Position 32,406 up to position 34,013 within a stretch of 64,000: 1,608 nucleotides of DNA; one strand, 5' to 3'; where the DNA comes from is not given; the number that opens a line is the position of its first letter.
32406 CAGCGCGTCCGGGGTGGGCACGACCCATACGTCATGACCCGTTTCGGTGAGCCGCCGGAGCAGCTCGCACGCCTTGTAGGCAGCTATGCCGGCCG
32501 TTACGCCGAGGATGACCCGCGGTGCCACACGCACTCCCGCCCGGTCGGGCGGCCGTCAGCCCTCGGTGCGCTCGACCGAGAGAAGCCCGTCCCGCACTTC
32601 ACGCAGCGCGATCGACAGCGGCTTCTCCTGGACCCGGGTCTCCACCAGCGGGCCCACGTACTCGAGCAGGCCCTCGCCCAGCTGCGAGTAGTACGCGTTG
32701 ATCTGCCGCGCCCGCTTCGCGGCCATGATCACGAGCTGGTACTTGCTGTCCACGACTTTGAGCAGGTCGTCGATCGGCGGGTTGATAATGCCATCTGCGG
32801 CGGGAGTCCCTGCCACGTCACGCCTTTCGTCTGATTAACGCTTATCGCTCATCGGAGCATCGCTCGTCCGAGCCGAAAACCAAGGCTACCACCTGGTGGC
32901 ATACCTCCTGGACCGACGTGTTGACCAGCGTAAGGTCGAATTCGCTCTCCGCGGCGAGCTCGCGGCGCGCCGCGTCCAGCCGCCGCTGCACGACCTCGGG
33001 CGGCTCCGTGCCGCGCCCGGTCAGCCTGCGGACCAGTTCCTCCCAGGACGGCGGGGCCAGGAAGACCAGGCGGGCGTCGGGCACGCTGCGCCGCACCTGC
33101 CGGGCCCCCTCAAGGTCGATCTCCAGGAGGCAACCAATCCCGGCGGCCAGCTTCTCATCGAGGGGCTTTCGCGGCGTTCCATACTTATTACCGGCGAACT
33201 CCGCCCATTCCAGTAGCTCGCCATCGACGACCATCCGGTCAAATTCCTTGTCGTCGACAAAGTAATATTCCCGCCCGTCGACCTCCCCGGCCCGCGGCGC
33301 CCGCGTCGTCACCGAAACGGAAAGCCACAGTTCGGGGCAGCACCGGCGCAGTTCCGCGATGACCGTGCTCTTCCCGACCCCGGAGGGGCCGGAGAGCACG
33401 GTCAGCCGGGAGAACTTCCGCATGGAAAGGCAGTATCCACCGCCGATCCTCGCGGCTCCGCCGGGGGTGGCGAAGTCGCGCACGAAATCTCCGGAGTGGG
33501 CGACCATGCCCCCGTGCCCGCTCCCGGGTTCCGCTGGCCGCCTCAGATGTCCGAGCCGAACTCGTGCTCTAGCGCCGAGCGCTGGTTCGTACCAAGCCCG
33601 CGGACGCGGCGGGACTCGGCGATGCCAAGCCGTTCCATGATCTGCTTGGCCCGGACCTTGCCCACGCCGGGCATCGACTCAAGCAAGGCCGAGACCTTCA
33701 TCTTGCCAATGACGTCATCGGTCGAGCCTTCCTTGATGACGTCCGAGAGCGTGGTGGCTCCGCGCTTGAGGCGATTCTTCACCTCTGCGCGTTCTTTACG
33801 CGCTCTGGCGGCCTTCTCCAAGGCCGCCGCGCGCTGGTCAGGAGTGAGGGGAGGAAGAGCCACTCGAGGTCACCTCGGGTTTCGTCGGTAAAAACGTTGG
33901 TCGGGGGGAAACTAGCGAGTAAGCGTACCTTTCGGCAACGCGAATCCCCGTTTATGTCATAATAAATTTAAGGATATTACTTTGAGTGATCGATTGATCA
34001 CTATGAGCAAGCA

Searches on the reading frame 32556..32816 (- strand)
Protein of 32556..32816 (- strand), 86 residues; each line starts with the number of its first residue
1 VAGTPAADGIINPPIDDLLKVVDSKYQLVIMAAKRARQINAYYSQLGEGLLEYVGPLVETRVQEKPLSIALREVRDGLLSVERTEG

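Call 41: find_encoding_contigs(protein=window:32556-32816:-, flank=10000, max_places=10)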
Protein window:32556-32816:- (86 aa): no gene with exactly this product is on record in the collection.

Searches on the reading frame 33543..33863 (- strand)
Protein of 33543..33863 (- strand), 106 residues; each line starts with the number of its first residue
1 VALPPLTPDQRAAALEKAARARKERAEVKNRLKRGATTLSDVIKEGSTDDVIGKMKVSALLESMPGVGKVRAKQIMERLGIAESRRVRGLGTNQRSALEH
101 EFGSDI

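Call 43: find_encoding_contigs(protein=window:33543-33863:-, flank=10000, max_places=10)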
Protein window:33543-33863:- (106 aa): no gene with exactly this product is on record in the collection.
